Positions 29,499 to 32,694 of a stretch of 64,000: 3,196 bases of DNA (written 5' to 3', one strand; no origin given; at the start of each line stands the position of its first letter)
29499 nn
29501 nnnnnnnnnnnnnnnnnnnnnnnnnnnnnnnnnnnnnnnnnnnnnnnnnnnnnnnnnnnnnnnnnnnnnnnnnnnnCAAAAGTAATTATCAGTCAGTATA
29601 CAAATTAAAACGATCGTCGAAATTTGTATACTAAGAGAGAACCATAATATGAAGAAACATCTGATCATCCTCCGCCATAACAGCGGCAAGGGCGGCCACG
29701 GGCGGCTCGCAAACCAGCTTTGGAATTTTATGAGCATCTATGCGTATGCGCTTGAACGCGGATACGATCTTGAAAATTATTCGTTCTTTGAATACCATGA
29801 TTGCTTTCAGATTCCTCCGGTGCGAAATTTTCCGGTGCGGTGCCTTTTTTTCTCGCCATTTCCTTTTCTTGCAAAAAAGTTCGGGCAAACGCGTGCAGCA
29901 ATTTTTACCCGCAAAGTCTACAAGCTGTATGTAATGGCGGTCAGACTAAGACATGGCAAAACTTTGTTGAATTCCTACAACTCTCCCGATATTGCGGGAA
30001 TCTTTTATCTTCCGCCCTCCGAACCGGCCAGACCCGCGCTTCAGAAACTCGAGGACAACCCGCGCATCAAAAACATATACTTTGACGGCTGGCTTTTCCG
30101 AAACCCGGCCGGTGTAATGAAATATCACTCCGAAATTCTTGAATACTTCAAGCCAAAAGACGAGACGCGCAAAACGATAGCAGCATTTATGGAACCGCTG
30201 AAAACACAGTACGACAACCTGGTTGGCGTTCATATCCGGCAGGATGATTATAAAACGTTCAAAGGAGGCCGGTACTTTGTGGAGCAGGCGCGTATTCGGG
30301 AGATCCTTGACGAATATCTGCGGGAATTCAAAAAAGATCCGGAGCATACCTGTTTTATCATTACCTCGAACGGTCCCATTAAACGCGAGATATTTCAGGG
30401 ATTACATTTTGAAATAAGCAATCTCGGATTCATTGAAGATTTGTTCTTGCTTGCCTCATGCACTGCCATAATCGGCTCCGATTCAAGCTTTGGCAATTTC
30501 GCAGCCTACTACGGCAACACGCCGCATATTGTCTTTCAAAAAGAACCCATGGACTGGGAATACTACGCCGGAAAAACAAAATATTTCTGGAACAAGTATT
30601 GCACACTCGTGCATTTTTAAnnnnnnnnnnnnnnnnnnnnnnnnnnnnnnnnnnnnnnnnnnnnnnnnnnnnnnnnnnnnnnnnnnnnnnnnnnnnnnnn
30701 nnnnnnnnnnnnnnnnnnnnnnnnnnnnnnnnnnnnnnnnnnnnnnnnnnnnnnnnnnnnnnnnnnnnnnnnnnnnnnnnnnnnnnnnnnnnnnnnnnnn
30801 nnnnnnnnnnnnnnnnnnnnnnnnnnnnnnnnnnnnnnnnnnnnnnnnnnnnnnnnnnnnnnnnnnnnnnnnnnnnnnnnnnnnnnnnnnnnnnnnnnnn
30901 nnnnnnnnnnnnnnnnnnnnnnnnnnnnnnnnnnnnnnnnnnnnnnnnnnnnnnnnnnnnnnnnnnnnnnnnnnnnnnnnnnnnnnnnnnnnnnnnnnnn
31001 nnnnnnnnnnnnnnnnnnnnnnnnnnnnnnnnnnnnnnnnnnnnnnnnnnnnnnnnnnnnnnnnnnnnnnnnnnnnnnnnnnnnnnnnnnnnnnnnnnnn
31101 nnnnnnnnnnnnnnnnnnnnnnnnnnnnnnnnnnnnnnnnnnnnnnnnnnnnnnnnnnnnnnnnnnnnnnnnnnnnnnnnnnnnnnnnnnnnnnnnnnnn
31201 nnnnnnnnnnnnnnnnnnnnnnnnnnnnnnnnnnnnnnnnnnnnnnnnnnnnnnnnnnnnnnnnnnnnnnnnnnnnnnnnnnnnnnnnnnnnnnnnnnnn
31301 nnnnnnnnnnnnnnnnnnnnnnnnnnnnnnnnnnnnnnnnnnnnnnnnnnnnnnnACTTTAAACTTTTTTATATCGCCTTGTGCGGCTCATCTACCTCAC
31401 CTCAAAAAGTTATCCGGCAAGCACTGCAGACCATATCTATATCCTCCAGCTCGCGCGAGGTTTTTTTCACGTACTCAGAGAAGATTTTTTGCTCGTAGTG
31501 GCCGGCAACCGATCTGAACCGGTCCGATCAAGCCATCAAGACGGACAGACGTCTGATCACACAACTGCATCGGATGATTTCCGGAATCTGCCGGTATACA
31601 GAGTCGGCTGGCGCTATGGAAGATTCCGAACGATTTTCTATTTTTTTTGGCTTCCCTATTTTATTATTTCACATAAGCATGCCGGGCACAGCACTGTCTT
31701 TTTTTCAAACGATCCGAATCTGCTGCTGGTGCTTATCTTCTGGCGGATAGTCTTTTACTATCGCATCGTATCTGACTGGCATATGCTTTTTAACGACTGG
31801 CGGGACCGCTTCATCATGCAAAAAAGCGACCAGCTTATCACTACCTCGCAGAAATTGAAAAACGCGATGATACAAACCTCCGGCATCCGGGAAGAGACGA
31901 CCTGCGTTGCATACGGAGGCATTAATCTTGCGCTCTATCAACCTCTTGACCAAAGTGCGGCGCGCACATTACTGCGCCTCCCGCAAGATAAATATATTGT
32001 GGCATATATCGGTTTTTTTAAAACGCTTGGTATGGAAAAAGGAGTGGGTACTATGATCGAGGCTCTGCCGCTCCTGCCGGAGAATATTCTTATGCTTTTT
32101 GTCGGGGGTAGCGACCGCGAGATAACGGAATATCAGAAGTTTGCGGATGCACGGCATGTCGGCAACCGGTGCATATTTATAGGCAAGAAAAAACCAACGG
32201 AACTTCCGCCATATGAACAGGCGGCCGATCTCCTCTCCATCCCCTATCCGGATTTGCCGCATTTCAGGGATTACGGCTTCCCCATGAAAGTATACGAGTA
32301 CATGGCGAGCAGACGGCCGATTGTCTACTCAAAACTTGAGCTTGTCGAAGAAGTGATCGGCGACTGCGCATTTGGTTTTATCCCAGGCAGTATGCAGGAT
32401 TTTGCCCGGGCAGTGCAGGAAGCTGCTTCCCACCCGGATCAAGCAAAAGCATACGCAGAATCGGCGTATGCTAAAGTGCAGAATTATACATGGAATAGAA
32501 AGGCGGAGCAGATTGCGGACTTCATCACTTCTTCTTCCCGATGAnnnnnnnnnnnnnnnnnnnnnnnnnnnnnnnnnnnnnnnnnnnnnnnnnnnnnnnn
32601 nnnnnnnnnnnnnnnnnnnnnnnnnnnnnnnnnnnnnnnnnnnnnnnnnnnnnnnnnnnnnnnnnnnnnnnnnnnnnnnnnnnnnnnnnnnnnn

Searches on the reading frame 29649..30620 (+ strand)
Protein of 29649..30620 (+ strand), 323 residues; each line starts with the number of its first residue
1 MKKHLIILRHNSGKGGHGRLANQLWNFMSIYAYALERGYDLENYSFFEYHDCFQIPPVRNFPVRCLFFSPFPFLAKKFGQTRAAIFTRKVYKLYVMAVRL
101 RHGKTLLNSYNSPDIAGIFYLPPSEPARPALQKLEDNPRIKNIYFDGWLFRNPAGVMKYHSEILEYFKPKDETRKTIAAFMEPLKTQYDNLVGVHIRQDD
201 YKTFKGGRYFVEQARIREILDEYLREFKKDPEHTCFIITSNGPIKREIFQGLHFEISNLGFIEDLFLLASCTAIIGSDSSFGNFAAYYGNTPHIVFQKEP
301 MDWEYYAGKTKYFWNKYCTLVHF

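Call 6: search_protein_families(library=pfam, proteins=[window:29649-30620:+], max_evalue=0.01)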
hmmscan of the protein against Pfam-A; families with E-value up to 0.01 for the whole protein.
window:29649-30620:+ (323 aa): 1 family
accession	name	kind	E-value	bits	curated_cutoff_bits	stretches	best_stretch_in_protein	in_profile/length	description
PF01531.22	Glyco_transf_11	-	3.7e-10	40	23.9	1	158-289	124-266/298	Glycosyl transferase family 11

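Call 43: search_protein_families(library=ncbifam, proteins=[window:29649-30620:+], max_evalue=0.001)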
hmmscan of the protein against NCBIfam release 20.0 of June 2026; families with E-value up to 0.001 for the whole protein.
window:29649-30620:+ (323 aa): 0 families

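Call 58: find_encoding_contigs(protein=window:29649-30620:+, flank=6000, max_places=10)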
Protein window:29649-30620:+ (323 aa): 1 contig read that carries it; 1 place shown.
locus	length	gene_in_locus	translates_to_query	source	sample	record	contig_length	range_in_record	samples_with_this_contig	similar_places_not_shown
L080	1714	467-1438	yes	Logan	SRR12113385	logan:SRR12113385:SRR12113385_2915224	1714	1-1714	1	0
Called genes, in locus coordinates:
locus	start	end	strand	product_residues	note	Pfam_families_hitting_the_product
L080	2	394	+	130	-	?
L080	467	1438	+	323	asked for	PF01531:Glyco_transf_11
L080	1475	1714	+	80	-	?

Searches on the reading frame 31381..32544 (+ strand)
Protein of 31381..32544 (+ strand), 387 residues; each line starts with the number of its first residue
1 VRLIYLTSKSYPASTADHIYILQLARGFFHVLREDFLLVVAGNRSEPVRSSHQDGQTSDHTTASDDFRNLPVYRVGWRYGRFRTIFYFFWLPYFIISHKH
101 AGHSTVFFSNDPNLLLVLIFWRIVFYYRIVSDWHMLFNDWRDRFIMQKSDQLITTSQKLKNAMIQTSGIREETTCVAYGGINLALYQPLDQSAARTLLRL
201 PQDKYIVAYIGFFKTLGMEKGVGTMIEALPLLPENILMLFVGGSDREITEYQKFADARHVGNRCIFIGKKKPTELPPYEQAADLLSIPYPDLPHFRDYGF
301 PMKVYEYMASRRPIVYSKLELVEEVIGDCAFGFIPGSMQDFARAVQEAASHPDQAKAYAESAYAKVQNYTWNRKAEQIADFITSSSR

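Call 6: search_protein_families(library=pfam, proteins=[window:31381-32544:+], max_evalue=0.01)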
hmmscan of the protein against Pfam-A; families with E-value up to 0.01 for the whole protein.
window:31381-32544:+ (387 aa): 4 families
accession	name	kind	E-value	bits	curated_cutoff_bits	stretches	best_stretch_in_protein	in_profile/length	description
PF00534.26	Glycos_transf_1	-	5.2e-17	62.3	26.4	1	201-363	12-170/172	Glycosyl transferases group 1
PF13692.12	Glyco_trans_1_4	-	3.1e-15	57.1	27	1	208-348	5-139/142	Glycosyl transferases group 1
PF13439.12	Glyco_transf_4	-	8e-06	26.4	28.5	1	103-184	72-169/170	Glycosyltransferase Family 4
PF13524.12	Glyco_trans_1_2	-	1.7e-05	25.3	25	1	297-379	60-143/144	Glycosyl transferase-like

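Call 64: find_encoding_contigs(protein=window:31381-32541:+, flank=6000, max_places=10)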
Protein seq(387 aa) (387 aa): 1 contig read that carries it; 1 place shown.
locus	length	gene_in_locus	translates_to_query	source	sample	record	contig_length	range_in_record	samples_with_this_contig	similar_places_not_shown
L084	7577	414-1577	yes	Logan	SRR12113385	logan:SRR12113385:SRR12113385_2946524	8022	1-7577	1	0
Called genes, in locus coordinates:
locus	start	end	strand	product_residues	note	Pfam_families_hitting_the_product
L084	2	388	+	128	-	?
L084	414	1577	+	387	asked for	PF13439:Glyco_transf_4 (faint), PF00534:Glycos_transf_1, PF13692:Glyco_trans_1_4, PF13524:Glyco_trans_1_2 (faint)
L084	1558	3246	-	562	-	PF00535:Glycos_transf_2, PF13641:Glyco_tranf_2_3, PF13489:Methyltransf_23, PF08241:Methyltransf_11, PF13649:Methyltransf_25 (weak)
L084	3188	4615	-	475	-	PF13231:PMT_2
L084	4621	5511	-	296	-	PF00483:NTP_transferase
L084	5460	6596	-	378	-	PF00534:Glycos_transf_1, PF13692:Glyco_trans_1_4, PF13524:Glyco_trans_1_2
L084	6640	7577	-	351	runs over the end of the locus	PF00534:Glycos_transf_1, PF13692:Glyco_trans_1_4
